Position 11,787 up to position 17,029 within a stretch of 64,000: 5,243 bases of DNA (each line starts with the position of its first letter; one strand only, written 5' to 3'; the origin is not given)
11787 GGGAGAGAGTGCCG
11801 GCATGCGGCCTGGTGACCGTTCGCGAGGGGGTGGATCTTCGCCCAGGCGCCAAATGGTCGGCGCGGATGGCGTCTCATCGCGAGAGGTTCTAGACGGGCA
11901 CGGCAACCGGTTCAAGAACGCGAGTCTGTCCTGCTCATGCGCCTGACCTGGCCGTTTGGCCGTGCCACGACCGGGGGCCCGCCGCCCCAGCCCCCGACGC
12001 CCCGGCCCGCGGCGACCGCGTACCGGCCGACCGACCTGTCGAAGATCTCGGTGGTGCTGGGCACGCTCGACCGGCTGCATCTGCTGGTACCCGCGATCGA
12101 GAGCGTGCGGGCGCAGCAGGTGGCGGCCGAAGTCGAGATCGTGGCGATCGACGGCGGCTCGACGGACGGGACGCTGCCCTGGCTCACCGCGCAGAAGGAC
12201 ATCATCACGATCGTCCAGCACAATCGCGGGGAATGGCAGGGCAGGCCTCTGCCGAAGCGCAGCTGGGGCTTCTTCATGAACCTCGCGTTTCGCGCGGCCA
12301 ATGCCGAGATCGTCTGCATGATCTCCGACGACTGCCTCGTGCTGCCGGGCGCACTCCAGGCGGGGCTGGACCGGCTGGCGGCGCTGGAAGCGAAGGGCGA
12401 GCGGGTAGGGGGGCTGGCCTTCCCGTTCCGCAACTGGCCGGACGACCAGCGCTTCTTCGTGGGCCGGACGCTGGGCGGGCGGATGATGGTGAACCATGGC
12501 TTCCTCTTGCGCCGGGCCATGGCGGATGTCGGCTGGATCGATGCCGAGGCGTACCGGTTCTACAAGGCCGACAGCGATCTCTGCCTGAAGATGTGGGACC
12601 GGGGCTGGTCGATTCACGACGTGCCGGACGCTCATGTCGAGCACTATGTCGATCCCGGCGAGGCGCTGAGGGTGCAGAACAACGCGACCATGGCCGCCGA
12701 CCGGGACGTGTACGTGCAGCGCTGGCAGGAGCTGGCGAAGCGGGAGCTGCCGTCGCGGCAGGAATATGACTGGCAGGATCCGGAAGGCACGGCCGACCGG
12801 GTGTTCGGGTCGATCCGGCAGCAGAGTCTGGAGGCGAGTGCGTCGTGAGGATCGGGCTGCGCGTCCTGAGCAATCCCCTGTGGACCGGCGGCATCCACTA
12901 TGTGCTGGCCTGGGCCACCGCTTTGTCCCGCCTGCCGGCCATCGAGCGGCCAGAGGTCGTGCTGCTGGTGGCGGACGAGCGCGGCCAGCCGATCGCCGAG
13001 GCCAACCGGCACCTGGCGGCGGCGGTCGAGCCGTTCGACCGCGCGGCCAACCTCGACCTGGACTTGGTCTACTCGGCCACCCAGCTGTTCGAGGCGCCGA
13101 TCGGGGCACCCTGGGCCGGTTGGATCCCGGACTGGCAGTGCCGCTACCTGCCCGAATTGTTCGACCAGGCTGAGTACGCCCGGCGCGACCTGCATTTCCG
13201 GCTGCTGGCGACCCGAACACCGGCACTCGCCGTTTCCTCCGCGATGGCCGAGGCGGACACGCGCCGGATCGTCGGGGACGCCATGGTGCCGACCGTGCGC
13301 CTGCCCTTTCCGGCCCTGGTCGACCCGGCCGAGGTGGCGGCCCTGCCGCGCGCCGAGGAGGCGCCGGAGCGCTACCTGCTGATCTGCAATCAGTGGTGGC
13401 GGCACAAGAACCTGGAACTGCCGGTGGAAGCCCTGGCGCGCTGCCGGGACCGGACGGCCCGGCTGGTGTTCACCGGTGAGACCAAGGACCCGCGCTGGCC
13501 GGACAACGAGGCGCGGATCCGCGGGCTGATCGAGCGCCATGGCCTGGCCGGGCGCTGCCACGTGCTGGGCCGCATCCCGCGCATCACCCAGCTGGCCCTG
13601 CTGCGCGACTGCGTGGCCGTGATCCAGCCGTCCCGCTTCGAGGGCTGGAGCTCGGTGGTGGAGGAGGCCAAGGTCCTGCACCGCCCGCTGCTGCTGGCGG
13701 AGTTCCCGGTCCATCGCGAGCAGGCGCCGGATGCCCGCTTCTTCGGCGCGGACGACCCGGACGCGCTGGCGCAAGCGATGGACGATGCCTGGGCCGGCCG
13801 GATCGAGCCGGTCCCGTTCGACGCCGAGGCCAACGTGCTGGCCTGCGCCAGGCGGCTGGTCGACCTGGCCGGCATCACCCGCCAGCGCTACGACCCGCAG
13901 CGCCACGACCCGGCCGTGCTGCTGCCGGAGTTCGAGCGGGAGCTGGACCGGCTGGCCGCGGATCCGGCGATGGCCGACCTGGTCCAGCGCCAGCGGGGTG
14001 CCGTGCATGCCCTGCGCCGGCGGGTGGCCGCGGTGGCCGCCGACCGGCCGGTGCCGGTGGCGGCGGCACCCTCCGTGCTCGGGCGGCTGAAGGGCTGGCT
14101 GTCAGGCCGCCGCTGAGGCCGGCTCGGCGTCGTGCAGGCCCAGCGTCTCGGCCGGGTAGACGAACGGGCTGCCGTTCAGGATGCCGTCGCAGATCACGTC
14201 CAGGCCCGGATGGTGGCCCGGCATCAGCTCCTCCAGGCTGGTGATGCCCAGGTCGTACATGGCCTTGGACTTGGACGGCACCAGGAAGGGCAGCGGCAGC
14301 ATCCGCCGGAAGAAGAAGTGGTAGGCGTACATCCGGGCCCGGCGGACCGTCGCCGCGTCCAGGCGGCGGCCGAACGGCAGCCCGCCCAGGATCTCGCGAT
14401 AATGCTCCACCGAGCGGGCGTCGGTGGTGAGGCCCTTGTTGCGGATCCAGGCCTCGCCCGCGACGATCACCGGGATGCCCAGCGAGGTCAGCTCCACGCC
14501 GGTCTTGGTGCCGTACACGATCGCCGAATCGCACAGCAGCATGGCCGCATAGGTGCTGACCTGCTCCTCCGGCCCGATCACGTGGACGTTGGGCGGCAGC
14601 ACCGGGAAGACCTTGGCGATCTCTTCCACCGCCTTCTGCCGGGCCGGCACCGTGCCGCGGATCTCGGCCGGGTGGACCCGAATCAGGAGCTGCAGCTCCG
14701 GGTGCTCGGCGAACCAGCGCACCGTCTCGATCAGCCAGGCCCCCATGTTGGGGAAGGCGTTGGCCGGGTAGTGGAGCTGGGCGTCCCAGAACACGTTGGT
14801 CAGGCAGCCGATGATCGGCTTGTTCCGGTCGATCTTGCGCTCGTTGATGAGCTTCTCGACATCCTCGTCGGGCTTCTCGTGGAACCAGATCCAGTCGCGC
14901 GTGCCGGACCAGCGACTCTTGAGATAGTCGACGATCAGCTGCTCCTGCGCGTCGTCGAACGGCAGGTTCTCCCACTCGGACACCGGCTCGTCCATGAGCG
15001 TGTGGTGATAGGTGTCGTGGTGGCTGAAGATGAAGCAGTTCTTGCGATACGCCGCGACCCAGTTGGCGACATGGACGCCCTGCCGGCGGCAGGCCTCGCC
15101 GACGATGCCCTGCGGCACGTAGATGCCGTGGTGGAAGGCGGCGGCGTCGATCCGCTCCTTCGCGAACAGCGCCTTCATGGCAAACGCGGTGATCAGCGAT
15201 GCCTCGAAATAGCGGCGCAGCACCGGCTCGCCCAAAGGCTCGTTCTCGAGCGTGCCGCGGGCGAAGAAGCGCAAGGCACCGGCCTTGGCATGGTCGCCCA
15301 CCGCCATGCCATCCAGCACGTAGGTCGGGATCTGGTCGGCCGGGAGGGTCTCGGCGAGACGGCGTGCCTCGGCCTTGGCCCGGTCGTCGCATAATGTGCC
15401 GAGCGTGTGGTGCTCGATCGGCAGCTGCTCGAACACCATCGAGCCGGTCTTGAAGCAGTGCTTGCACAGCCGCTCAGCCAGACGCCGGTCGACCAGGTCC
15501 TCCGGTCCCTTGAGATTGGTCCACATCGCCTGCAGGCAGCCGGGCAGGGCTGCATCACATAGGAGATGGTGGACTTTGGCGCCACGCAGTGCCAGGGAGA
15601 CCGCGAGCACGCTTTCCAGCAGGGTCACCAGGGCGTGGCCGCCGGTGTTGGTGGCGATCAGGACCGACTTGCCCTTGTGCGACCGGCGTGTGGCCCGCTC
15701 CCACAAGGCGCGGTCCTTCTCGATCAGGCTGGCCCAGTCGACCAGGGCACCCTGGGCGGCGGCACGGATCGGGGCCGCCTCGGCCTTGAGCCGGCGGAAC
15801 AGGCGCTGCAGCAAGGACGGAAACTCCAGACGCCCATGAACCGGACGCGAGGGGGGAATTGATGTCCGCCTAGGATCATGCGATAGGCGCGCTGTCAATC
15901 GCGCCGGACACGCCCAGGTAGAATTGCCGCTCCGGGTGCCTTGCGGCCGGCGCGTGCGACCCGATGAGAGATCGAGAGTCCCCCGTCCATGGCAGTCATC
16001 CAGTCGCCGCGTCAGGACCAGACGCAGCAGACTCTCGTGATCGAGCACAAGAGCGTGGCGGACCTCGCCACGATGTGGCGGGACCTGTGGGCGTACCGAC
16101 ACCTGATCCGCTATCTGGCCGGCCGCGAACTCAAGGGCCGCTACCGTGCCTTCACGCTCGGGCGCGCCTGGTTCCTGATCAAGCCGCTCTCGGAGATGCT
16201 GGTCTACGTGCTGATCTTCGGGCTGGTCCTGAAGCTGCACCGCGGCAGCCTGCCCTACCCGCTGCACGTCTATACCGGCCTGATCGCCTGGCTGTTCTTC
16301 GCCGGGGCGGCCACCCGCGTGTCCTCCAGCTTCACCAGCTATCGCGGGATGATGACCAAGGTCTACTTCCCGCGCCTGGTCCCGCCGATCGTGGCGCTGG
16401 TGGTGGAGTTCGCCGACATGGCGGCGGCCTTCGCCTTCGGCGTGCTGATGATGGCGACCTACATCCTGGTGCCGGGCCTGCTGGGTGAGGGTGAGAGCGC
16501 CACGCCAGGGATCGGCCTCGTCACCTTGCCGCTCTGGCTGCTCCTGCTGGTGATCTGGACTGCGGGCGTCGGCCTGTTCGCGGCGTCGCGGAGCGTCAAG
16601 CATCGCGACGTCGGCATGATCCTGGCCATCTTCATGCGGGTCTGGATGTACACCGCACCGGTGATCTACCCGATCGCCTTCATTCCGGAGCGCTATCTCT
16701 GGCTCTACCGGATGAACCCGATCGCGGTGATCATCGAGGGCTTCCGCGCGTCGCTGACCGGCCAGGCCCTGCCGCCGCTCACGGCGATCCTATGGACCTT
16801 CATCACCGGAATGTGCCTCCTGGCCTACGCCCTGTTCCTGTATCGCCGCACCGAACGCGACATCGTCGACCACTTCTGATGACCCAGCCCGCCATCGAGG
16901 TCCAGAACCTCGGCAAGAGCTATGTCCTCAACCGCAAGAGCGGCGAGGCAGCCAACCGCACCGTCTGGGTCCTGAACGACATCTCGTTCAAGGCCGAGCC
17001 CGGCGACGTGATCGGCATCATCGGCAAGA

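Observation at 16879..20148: Wzt ABC ATPase fused to cap-reader-like domain, ~450-aa duplicated helical spacer and a SAM methyltransferase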

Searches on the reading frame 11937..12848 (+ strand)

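Call 8: search_protein_families(library=pfam, proteins=[window:11937-12848:+], max_evalue=0.001)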
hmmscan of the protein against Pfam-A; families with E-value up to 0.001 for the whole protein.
window:11937-12848:+ (303 aa): 2 families
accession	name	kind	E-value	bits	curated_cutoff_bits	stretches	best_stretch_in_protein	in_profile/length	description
PF00535.33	Glycos_transf_2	-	6.1e-10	39.7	23.3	1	38-164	1-123/168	Glycosyl transferase family 2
PF13641.12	Glyco_tranf_2_3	-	2.1e-05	25.1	27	0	37-147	3-111/230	Glycosyltransferase like family 2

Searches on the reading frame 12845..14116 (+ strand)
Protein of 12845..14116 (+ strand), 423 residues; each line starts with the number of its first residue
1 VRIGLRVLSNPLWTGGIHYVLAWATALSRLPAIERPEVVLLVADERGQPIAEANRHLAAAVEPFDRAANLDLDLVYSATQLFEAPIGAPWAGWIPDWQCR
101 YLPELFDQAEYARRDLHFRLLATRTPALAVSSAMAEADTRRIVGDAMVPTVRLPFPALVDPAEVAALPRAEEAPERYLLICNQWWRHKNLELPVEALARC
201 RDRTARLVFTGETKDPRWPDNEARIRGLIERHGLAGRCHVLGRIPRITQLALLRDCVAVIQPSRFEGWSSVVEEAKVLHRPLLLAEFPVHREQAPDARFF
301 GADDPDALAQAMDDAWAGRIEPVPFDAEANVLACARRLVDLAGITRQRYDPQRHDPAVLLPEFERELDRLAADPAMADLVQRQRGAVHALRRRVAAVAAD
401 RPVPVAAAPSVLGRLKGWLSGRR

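Call 8: search_protein_families(library=pfam, proteins=[window:12845-14116:+], max_evalue=0.001)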
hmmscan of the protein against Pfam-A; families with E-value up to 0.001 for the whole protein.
window:12845-14116:+ (423 aa): 2 families
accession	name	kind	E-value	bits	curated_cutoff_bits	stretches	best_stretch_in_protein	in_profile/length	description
PF00534.26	Glycos_transf_1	-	6.9e-11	42.4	26.4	1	175-316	15-156/172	Glycosyl transferases group 1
PF13692.12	Glyco_trans_1_4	-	1.7e-09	38.5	27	1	180-314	6-138/142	Glycosyl transferases group 1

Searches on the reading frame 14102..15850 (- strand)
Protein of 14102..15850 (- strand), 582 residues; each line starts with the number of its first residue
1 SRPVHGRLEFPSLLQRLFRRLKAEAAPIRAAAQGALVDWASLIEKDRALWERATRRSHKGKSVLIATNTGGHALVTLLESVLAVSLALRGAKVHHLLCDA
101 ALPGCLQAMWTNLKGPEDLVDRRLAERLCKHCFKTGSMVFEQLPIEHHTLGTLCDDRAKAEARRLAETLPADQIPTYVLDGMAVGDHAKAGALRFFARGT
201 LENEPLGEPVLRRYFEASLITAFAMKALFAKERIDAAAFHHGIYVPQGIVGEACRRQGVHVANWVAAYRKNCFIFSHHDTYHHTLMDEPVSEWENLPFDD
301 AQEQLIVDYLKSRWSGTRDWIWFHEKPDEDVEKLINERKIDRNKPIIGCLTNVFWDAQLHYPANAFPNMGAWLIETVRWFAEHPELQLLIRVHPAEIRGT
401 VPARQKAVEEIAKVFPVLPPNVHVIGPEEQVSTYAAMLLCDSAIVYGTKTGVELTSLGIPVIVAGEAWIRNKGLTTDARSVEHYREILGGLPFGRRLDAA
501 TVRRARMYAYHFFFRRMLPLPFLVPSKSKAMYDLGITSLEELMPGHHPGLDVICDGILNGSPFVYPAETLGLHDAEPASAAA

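Call 27: search_protein_families(library=pfam, proteins=[window:14102-15850:-], max_evalue=1)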
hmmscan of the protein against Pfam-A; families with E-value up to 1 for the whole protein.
window:14102-15850:- (582 aa): 1 family
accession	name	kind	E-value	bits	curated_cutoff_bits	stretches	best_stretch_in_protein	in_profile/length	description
PF05159.20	Capsule_synth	-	0.025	14.5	20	1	336-480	137-277/310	Capsule polysaccharide biosynthesis protein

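Call 75: search_solved_structures(query=window:14102-15850:-, max_evalue=1)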
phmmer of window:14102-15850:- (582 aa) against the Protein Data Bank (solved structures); distinct sequences matched with E-value up to 1: 2.
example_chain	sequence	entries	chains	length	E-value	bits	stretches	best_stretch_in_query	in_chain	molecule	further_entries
2d0i_A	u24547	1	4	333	0.62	11.8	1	139-252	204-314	dehydrogenase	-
4ac0_A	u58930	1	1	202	0.64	11.7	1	121-191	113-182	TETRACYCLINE REPRESSOR PROTEIN CLASS B FROM TRANSPOSON TN1 0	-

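Call 76: search_protein_families(library=ncbifam, proteins=[window:14102-15850:-], max_evalue=0.001)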
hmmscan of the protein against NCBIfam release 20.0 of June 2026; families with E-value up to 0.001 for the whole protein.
window:14102-15850:- (582 aa): 0 families

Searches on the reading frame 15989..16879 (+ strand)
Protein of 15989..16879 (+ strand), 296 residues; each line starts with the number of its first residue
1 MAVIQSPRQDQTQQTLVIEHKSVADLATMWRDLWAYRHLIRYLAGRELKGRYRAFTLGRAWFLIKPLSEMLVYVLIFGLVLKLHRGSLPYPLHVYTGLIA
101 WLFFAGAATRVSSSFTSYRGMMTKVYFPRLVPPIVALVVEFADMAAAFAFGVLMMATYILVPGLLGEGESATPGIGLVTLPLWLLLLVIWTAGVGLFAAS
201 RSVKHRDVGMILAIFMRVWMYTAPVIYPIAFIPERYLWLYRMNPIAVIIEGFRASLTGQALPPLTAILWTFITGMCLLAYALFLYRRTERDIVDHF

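Call 8: search_protein_families(library=pfam, proteins=[window:15989-16879:+], max_evalue=0.001)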
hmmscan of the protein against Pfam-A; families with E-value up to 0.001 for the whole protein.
window:15989-16879:+ (296 aa): 1 family
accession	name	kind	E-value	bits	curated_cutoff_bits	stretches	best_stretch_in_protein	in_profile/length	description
PF01061.29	ABC2_membrane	-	6.9e-16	58.9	26.9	1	40-255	3-209/211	ABC-2 type transporter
